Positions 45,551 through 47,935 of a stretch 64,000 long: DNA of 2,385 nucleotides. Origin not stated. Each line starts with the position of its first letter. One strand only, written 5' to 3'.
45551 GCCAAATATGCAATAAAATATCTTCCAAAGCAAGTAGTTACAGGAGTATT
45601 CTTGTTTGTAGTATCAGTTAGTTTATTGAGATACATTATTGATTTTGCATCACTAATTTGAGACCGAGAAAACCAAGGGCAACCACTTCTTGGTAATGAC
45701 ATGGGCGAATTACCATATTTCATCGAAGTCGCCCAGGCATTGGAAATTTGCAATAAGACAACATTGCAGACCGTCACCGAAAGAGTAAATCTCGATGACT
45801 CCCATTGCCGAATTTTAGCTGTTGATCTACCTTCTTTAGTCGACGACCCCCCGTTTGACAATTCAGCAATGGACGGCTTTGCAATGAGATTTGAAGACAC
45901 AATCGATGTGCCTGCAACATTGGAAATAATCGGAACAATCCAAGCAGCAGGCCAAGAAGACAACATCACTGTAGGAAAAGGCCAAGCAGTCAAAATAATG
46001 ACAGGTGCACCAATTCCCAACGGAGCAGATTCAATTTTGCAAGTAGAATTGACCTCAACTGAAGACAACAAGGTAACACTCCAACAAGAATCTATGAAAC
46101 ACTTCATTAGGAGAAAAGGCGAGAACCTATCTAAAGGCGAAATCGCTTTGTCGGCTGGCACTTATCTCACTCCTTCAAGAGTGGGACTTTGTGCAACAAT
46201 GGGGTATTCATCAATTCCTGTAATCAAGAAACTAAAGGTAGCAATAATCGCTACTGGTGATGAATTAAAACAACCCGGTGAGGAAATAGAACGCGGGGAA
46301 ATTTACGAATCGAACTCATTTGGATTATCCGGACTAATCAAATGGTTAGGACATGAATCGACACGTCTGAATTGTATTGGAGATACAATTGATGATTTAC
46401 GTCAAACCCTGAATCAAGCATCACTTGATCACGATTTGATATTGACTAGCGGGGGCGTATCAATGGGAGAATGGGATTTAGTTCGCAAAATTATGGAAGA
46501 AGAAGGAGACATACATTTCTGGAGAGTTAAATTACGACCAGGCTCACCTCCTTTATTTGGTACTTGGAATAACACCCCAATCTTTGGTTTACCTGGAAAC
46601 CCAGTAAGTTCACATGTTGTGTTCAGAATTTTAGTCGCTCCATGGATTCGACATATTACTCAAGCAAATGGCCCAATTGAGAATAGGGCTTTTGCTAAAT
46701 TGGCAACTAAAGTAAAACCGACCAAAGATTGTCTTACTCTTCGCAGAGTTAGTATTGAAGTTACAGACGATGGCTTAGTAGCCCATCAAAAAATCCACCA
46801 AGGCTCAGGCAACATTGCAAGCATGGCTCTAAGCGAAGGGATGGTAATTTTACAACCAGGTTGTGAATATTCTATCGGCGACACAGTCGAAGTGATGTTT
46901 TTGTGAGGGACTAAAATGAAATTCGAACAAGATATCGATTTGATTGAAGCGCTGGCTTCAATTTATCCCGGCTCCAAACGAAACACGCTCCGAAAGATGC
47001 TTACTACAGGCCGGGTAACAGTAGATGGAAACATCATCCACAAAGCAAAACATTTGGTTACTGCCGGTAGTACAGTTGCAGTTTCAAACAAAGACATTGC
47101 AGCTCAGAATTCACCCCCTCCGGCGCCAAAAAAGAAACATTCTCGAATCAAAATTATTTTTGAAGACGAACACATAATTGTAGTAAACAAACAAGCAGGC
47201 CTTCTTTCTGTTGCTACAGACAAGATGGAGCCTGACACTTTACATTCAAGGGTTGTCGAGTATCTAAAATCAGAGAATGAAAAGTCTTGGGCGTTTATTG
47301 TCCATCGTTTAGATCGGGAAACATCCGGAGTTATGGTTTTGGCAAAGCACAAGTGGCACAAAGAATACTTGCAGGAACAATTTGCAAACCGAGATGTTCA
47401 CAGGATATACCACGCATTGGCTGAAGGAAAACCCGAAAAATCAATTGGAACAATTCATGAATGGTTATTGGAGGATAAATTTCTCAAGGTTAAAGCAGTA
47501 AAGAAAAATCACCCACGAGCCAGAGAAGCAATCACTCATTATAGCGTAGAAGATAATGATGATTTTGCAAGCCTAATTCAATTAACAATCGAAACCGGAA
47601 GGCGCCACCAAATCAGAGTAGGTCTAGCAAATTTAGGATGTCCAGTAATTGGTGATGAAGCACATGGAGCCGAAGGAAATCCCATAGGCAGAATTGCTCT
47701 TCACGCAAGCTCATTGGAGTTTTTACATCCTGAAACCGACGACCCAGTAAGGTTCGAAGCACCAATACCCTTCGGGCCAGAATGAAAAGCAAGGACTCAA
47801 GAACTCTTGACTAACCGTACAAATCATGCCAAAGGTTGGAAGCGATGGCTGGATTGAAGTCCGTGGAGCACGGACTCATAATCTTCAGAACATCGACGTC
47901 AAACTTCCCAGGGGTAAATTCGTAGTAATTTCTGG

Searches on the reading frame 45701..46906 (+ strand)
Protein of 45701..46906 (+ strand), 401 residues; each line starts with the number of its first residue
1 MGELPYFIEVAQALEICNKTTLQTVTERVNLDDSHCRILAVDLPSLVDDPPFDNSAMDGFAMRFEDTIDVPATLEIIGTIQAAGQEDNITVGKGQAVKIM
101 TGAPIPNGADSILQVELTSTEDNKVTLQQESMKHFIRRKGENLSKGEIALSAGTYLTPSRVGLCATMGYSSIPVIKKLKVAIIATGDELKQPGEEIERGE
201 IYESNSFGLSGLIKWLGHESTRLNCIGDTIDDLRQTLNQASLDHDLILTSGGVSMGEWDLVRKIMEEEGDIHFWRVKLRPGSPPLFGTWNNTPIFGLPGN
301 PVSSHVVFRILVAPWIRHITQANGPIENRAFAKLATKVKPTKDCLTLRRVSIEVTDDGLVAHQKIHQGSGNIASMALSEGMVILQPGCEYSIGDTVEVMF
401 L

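Call 10: search_protein_families(library=pfam, proteins=[window:45701-46906:+], max_evalue=0.0001)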
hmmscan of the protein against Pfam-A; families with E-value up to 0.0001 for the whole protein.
window:45701-46906:+ (401 aa): 3 families
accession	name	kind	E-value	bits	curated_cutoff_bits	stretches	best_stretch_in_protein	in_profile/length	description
PF03453.22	MoeA_N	-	5.7e-39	133.8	30.8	1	8-168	1-160/160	MoeA N-terminal region (domain I and II)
PF00994.29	MoCF_biosynth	-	7.7e-28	97.5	26.6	1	181-318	1-144/144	Probable molybdopterin binding domain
PF03454.20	MoeA_C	-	1.7e-10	41.4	22.1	1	332-400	2-71/72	MoeA C-terminal region (domain IV)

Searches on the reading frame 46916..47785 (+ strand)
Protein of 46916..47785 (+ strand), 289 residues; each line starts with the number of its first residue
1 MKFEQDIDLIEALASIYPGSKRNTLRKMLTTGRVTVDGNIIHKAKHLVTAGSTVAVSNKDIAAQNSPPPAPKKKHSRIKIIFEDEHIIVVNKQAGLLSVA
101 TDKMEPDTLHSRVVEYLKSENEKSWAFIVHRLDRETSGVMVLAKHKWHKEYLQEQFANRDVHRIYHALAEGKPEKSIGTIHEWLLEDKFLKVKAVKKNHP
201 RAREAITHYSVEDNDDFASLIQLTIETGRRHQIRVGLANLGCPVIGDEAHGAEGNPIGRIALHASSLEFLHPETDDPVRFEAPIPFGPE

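Call 10: search_protein_families(library=pfam, proteins=[window:46916-47785:+], max_evalue=0.0001)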
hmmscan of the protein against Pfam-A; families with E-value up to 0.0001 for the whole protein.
window:46916-47785:+ (289 aa): 1 family
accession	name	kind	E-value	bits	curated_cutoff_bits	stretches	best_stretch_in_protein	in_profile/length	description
PF00849.27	PseudoU_synth_2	-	6.5e-32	111.3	26.8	1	86-238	1-151/152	RNA pseudouridylate synthase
